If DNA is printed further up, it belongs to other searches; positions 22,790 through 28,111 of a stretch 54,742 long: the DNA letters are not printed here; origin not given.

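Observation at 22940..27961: Giant Cys-rich, heavily sequon-decorated lipoprotein-like protein closes each operon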

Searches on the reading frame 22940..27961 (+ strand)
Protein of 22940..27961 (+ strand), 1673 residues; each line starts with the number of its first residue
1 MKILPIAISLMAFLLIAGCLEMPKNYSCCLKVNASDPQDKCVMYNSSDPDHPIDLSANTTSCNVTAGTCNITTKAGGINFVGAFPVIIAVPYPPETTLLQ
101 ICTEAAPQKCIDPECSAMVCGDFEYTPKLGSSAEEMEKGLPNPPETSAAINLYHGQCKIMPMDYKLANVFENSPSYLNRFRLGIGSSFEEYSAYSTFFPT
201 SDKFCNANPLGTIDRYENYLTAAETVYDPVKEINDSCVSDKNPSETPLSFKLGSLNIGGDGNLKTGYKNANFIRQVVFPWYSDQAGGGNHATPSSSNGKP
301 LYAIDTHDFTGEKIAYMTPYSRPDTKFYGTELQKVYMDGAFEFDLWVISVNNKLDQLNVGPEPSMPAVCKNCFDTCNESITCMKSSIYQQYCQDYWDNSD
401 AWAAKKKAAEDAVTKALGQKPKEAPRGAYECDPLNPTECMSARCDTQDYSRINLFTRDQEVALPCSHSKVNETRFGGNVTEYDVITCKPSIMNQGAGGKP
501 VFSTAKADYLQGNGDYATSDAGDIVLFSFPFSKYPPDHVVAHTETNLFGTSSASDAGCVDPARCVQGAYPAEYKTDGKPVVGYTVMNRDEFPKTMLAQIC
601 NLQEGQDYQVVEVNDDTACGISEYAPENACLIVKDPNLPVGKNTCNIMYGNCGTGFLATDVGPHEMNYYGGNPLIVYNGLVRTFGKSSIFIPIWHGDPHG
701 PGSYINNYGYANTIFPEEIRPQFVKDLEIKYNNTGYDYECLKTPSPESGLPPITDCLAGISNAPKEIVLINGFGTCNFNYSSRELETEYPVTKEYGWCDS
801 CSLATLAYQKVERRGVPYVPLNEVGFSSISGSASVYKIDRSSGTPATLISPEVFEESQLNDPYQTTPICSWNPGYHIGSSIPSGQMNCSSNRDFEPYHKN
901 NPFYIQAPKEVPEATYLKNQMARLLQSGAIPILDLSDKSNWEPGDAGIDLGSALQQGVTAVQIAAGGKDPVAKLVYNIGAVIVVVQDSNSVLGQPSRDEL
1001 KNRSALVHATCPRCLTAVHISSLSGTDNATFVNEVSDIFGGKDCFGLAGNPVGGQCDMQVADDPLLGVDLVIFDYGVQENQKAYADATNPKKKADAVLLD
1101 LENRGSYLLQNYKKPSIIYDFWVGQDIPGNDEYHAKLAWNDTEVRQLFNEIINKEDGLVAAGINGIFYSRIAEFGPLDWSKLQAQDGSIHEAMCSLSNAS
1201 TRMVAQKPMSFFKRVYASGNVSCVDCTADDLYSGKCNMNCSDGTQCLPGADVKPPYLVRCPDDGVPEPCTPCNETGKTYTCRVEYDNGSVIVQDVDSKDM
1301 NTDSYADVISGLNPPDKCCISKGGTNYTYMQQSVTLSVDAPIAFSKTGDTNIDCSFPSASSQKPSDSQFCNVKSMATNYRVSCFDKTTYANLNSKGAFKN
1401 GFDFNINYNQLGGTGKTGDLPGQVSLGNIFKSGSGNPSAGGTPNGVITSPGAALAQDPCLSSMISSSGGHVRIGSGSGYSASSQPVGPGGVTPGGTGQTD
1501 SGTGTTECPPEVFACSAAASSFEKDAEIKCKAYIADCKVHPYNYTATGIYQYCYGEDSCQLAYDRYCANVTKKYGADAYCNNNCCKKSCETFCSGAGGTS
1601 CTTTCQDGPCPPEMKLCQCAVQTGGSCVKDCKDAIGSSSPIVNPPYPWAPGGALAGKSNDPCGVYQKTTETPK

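Call 5: search_protein_families(library=pfam, proteins=[window:22940-27961:+], max_evalue=0.01)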
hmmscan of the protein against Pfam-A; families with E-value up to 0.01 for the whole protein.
window:22940-27961:+ (1673 aa): 0 families

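Call 15: find_homologous_proteins(query=window:22940-27958:+)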
Query window:22940-27958:+ (1673 aa): 5 proteins with E <= 0.001 among 4260 candidates.
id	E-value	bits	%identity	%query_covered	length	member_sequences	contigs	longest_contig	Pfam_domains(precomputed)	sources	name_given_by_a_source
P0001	0.0e+0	3964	100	100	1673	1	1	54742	-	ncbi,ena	-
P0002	0.0e+0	1369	43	100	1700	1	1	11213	-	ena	-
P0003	0.0e+0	1363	42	56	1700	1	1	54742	-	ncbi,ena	-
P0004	1.9e-96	342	29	36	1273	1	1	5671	-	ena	-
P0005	6.1e-90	321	27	36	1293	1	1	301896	-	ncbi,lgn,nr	ncbi:hypothetical protein KKB44_03345 [Candidatus Micrarchaeota archaeon]|nr:hypothetical protein [C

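Call 16: search_solved_structures(query=window:22940-27958:+, max_evalue=1)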
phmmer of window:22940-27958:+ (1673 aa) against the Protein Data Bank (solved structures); distinct sequences matched with E-value up to 1: 0.

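Call 18: find_encoding_contigs(protein=P0005, flank=10000, max_places=3)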
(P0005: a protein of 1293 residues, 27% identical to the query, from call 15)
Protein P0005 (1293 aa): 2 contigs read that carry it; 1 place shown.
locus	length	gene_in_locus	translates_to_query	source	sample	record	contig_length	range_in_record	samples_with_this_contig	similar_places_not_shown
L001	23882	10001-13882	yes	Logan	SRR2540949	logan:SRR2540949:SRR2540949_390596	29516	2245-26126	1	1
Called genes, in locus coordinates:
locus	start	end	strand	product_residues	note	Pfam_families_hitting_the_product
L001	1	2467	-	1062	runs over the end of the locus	-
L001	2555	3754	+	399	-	-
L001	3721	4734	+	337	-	-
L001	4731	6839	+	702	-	-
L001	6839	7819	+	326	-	-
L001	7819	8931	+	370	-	-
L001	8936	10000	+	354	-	-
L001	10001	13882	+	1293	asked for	-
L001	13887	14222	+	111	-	PF24463:DUF7577 (faint), PF12773:DZR (weak), PF13240:Zn_Ribbon_1 (faint)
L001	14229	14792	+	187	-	-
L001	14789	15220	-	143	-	-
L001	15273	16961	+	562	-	PF05362:Lon_C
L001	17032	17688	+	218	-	-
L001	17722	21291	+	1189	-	PF05048:NosD, PF13229:Beta_helix, PF05048:NosD, PF13229:Beta_helix, PF05048:NosD, PF13229:Beta_helix, PF05048:NosD, PF13229:Beta_helix, +2 more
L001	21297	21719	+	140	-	-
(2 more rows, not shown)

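Call 19: find_encoding_contigs(protein=P0001, flank=10000, max_places=3)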
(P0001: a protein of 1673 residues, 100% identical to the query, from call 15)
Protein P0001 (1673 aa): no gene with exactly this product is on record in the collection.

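Call 21: find_encoding_contigs(protein=P0004, flank=10000, max_places=3)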
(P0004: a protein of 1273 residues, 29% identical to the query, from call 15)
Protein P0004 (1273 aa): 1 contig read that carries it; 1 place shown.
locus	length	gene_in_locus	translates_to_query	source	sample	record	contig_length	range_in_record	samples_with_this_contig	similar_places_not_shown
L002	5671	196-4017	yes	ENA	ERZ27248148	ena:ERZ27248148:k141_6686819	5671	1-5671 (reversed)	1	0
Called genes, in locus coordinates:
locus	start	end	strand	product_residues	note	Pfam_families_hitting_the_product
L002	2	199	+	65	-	?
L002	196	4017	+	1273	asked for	-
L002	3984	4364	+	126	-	PF17032:Zn_ribbon_15 (faint), PF13248:Zn_ribbon_3 (weak), PF10571:UPF0547 (faint), PF12773:DZR, PF13240:Zn_Ribbon_1 (faint), PF22747:Zn_ribbon_DUF2089 (faint)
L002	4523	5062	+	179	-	PF01909:NTP_transf_2, PF18765:Polbeta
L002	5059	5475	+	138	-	PF05168:HEPN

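Call 22: find_encoding_contigs(protein=P0002, flank=10000, max_places=3)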
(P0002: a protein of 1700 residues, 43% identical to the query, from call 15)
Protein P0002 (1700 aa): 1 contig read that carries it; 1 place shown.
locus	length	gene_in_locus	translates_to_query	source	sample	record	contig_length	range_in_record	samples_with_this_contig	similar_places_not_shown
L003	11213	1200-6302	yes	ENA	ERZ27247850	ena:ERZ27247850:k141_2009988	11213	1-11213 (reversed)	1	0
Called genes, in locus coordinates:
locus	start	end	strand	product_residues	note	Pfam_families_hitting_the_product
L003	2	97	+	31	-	?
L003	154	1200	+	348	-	-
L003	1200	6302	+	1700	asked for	-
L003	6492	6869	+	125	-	PF01994:Trm56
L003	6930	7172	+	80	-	PF24434:DUF7557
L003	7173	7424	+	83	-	PF05016:ParE_toxin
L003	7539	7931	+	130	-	-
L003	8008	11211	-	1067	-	?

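Call 23: find_homologous_proteins(query=A1, max_evalue=0.01)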
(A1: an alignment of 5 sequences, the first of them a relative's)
Query A1 (5 sequences) (1673 aa, profile of the alignment): 5 proteins with E <= 0.01 among 5503 candidates.
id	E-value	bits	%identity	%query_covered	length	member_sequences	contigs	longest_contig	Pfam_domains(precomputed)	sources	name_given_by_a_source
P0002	0.0e+0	2729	43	100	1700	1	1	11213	-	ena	-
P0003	0.0e+0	2675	42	56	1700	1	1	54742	-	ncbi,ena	-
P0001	0.0e+0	2553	100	100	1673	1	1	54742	-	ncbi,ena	-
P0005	0.0e+0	1505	27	36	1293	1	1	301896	-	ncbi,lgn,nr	ncbi:hypothetical protein KKB44_03345 [Candidatus Micrarchaeota archaeon]|nr:hypothetical protein [C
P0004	0.0e+0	1452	29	36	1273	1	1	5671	-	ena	-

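Call 24: find_related_loci(query=A1, collection=genome_contigs, flank=10000)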
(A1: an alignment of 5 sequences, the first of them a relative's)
Query A1 (1673 aa) in genome_contigs; peptide patterns used: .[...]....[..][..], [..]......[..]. (x = any residue, [..] = any of these).
94 stretches matched a pattern; 20 encode a relative of the query (tblastn E <= 1e-3); 20 distinct loci.
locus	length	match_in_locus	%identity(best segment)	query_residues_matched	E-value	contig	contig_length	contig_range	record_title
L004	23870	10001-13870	27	1-1383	5e-59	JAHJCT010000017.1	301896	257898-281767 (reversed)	MAG: Candidatus Micrarchaeota archaeon isolate Modern_marine.mb.318 Modern_marine.mb.318_k141_1215486, whole genome shot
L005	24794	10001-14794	29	3-1383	1e-56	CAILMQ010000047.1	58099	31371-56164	uncultured Candidatus Micrarchaeota archaeon isolate AlinenSediments_bin-0946 genome assembly, contig: bin-0946:47/68, w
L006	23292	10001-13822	26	1-1383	7e-52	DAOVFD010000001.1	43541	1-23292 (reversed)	MAG TPA_asm: Candidatus Micrarchaeota archaeon isolate CSMAG_1100 CSMAG_1100_k141_4152289_length_43541_cov_8.9493, whole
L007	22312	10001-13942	26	1-1383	3e-51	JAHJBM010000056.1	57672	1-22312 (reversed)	MAG: Candidatus Micrarchaeota archaeon isolate Modern_marine.mb.254 Modern_marine.mb.254_k141_1486419, whole genome shot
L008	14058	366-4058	25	41-1383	1e-50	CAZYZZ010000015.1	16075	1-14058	MAG TPA_asm: Candidatus Micrarchaeota archaeon isolate binchicken_co334_56 genome assembly, contig: NODE_6323_length_160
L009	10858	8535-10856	40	3-819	3e-47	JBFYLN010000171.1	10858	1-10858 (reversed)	MAG: Candidatus Micrarchaeota archaeon isolate PPR_0037 k121_3443317, whole genome shotgun sequence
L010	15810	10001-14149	26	6-1383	1e-45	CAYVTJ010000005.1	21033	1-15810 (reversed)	MAG TPA_asm: Candidatus Micrarchaeota archaeon isolate binchicken_co15_137 genome assembly, contig: NODE_1301_length_210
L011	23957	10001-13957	23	7-1383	9e-50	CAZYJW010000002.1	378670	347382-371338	MAG TPA_asm: Candidatus Micrarchaeota archaeon isolate binchicken_co27_231 genome assembly, contig: NODE_18_length_37867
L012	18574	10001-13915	27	10-1383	4e-49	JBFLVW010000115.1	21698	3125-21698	MAG: Candidatus Micrarchaeota archaeon isolate MAG016 MAG016_115, whole genome shotgun sequence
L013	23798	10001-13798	25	6-1383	3e-57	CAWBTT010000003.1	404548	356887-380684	MAG: uncultured Candidatus Micrarchaeota archaeon isolate MFD03804.bin.2.25 genome assembly, contig: contig_19076, whole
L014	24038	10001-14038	29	6-1383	1e-51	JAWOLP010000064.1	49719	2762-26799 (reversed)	MAG: Candidatus Micrarchaeia archaeon isolate bin_281 c_000028115005, whole genome shotgun sequence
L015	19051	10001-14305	29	18-1383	3e-59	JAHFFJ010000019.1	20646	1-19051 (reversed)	MAG: Candidatus Micrarchaeota archaeon isolate nzgw29 NODE_1549_length_20647_cov_3.859934, whole genome shotgun sequence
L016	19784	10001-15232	34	14-1383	8e-36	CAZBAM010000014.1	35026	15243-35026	MAG TPA_asm: Candidatus Micrarchaeota archaeon isolate binchicken_co33_206 genome assembly, contig: NODE_993_length_3502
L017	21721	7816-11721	27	1-1383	2e-50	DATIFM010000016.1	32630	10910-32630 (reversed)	MAG TPA_asm: Candidatus Bilamarchaeum sp. isolate SMAG_U16395 k141_245767, whole genome shotgun sequence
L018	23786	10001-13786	25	18-1383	1e-51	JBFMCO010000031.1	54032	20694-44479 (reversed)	MAG: Candidatus Micrarchaeota archaeon isolate MAG195 MAG195_31, whole genome shotgun sequence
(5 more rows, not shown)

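Call 33: find_homologous_proteins(query=A2, max_evalue=0.001)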
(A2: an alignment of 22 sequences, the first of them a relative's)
Query A2 (22 sequences) (1673 aa, profile of the alignment): 5 proteins with E <= 0.001 among 5796 candidates.
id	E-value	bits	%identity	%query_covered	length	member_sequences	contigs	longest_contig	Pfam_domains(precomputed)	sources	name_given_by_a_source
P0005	0.0e+0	1607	27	36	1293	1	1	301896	-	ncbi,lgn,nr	ncbi:hypothetical protein KKB44_03345 [Candidatus Micrarchaeota archaeon]|nr:hypothetical protein [C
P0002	0.0e+0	1398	43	100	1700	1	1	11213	-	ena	-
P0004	0.0e+0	1387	29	36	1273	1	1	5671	-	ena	-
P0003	0.0e+0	1381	42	56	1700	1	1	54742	-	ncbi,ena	-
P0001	0.0e+0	1354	100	100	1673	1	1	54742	-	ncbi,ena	-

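Call 34: search_solved_structures(query=A2, max_evalue=10, show_alignments=2)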
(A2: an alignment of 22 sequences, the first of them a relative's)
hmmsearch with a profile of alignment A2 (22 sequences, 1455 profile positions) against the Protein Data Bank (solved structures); distinct sequences matched with E-value up to 10: 2.
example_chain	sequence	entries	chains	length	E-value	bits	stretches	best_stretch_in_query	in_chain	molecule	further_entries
1ypx_A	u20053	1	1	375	2.1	9.5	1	108-154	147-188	putative vitamin-B12 independent methionine synthase family protein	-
2cge_A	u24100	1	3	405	6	8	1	419-633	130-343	ATP-DEPENDENT MOLECULAR CHAPERONE HSP82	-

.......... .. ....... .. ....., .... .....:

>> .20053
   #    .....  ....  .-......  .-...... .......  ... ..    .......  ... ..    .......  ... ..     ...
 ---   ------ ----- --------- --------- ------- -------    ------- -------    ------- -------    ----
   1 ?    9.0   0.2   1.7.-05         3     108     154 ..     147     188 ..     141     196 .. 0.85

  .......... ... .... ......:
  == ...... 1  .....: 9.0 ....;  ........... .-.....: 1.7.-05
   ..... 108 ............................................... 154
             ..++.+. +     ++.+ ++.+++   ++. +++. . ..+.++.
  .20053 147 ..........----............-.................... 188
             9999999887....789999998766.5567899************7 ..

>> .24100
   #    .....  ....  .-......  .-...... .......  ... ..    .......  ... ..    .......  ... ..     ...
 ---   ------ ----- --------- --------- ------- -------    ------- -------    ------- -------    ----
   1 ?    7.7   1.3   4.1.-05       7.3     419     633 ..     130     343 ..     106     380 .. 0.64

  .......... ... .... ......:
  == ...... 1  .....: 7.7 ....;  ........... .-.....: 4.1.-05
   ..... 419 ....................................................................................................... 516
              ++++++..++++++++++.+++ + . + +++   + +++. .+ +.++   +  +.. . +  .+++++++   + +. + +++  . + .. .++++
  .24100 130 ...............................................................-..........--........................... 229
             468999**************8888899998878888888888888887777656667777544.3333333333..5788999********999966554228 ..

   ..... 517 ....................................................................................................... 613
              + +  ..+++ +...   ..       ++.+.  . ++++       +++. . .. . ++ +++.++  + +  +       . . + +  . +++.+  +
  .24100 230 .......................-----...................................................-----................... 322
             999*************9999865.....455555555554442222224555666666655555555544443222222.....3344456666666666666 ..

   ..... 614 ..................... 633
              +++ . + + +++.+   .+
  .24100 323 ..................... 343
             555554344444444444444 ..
